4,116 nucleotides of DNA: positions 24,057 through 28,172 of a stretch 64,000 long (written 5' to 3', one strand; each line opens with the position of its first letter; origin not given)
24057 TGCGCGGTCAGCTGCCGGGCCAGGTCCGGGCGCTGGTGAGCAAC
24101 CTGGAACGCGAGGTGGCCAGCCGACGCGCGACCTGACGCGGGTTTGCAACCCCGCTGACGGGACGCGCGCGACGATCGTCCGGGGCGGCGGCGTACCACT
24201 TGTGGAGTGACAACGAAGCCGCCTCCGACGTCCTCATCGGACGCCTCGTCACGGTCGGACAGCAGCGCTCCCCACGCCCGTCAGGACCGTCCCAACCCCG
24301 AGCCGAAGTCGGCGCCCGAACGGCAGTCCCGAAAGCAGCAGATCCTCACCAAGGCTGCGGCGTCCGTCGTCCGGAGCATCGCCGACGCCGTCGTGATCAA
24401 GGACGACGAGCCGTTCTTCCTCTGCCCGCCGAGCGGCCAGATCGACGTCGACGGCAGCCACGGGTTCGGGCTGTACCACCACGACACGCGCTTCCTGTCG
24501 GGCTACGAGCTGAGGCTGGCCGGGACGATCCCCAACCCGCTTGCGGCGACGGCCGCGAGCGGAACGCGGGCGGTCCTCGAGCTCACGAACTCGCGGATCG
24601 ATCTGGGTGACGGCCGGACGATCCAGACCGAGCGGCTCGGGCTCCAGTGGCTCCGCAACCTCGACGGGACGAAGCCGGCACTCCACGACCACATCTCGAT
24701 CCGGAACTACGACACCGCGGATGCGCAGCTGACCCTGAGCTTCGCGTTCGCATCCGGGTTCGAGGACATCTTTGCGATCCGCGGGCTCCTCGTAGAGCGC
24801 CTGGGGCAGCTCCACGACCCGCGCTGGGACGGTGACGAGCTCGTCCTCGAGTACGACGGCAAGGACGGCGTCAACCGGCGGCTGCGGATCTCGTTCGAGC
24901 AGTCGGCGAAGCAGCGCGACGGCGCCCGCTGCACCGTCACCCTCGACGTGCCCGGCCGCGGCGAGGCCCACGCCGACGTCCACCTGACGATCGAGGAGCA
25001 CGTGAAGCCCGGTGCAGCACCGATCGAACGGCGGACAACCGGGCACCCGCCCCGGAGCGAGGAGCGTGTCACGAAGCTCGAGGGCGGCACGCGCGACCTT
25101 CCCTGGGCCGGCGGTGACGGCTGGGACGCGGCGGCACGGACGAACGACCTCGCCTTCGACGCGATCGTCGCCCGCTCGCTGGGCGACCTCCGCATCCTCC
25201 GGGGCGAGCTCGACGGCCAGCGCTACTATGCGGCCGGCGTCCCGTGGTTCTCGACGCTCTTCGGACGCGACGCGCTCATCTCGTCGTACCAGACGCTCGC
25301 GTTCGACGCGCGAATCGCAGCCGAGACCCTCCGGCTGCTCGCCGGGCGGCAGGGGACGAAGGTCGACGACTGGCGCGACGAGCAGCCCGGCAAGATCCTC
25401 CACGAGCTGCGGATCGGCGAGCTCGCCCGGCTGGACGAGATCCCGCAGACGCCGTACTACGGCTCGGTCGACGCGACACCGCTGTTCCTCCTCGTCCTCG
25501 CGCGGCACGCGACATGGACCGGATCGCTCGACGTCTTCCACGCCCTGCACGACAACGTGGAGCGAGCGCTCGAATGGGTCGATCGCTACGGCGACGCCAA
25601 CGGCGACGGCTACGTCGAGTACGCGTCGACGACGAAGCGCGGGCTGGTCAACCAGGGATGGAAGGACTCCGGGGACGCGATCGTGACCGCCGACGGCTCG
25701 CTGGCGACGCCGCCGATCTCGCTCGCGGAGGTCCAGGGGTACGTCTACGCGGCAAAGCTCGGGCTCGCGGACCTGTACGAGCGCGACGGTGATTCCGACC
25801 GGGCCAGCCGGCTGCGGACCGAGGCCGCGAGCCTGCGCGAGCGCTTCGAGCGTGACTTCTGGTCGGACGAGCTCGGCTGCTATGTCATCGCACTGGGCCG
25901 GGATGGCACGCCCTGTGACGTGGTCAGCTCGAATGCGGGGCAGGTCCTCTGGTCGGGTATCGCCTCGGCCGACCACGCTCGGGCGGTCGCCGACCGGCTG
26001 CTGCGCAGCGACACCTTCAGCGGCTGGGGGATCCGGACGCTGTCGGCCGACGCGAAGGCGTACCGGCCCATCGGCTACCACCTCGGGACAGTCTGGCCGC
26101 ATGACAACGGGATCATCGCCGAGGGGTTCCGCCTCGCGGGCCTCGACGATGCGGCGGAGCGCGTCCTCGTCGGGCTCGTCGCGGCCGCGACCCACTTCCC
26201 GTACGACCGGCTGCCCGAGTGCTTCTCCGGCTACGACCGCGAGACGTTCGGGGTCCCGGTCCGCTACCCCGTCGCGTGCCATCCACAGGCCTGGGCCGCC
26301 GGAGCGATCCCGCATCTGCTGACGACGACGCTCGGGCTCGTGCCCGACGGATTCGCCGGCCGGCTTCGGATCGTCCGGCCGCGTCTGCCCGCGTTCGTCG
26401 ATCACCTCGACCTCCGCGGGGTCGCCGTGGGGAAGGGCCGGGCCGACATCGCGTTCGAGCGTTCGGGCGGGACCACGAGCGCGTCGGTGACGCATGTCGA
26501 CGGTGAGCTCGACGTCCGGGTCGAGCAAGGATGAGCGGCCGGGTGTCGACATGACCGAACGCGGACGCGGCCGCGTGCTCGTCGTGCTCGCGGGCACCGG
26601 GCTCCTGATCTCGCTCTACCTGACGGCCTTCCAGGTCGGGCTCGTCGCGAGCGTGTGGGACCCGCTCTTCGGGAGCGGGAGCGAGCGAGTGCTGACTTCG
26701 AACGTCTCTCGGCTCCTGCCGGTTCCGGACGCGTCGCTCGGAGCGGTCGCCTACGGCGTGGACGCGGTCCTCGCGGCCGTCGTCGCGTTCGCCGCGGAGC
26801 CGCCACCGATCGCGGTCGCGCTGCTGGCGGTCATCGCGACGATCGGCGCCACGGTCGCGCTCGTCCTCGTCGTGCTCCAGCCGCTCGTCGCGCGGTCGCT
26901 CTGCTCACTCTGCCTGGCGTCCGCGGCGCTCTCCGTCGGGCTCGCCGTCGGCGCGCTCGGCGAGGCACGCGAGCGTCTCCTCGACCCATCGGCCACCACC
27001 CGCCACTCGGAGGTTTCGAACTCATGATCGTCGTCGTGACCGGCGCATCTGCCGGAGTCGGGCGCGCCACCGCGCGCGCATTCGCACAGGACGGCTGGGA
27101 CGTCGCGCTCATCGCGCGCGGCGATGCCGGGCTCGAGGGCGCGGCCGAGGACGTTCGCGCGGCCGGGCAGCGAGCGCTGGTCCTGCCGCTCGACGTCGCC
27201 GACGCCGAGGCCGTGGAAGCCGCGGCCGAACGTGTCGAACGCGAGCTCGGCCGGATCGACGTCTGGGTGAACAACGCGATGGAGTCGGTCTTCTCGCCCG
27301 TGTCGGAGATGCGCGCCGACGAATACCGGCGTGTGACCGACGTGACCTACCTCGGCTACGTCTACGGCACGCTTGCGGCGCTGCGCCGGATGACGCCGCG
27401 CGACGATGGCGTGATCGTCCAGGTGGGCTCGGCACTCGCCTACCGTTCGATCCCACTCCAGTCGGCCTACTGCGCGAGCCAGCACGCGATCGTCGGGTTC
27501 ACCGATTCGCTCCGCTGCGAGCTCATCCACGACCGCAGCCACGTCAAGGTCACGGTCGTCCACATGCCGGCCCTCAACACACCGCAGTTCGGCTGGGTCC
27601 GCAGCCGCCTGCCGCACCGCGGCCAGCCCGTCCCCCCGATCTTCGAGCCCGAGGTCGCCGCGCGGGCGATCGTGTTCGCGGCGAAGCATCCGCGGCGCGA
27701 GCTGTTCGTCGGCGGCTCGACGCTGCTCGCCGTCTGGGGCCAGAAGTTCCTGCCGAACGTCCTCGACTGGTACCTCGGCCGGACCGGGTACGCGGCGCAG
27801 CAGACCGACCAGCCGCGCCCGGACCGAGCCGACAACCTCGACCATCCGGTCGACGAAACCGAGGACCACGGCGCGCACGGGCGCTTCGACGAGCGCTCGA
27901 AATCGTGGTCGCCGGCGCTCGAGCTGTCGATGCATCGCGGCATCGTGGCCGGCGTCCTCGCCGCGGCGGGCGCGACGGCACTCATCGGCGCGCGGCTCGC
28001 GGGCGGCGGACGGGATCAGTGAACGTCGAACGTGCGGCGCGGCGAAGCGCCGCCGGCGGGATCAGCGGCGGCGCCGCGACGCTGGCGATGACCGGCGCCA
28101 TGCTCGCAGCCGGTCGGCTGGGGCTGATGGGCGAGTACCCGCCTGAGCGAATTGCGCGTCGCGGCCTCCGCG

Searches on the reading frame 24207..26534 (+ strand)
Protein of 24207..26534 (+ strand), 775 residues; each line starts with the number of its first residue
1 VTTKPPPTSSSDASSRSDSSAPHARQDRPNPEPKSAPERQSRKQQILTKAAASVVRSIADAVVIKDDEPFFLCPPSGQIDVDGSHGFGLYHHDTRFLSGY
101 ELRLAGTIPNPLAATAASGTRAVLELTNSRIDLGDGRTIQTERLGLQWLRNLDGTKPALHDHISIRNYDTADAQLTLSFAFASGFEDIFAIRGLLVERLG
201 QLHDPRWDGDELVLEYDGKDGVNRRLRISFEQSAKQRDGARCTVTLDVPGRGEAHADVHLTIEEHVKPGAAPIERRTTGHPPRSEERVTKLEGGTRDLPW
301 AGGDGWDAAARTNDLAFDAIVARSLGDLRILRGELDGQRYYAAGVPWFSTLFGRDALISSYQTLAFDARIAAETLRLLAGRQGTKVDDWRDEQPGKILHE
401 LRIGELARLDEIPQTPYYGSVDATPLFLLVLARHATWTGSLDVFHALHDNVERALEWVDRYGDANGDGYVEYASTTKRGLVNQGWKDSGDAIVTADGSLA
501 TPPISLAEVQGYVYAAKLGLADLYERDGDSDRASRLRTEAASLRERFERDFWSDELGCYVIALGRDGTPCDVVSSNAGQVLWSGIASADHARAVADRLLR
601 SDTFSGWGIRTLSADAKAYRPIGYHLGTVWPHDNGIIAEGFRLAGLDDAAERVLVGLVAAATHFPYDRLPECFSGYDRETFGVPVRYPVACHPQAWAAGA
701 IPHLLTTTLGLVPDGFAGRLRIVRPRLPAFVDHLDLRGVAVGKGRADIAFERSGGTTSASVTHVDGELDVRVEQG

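Call 26: search_protein_families(library=pfam, proteins=[window:24207-26534:+], max_evalue=0.001)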
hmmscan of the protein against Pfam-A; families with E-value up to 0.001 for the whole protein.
window:24207-26534:+ (775 aa): 3 families
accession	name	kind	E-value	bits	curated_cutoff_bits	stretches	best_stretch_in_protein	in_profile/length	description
PF14742.11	GDE_N_bis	-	3.4e-41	141.6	22.1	1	64-258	1-193/194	N-terminal domain of (some) glycogen debranching enzymes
PF22422.2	MGH1-like_GH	-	2.5e-17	63.9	27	1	502-663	168-330/356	Mannosylglycerate hydrolase MGH1-like glycoside hydrolase domain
PF06202.20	GDE_C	-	3.3e-08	33.3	21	1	410-701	70-365/367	Amylo-alpha-1,6-glucosidase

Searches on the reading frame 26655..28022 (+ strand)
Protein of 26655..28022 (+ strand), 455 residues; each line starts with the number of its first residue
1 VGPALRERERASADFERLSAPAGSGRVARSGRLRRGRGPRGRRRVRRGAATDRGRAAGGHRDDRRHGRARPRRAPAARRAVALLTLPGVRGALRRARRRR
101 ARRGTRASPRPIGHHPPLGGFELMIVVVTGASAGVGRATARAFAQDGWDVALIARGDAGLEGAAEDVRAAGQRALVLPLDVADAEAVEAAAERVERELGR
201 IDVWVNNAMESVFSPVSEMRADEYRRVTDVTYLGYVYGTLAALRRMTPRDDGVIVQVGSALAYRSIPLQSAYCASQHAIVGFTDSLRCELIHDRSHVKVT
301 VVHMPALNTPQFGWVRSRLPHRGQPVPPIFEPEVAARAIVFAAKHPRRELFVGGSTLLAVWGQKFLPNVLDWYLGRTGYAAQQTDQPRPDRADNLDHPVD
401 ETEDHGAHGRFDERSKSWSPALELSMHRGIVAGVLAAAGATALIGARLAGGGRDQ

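Call 53: search_protein_families(library=pfam, proteins=[window:26655-28022:+], max_evalue=0.0001)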
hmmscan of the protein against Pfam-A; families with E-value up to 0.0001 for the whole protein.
window:26655-28022:+ (455 aa): 3 families
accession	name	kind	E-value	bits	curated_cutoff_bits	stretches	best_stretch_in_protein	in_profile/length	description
PF00106.31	adh_short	-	8.7e-43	146.5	26.6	1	125-311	2-186/195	short chain dehydrogenase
PF13561.12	adh_short_C2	-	1.1e-28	100.8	27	1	130-341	1-215/236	Enoyl-(Acyl carrier protein) reductase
PF08659.16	KR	-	5.1e-11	43.2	22.6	1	126-284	3-161/180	KR domain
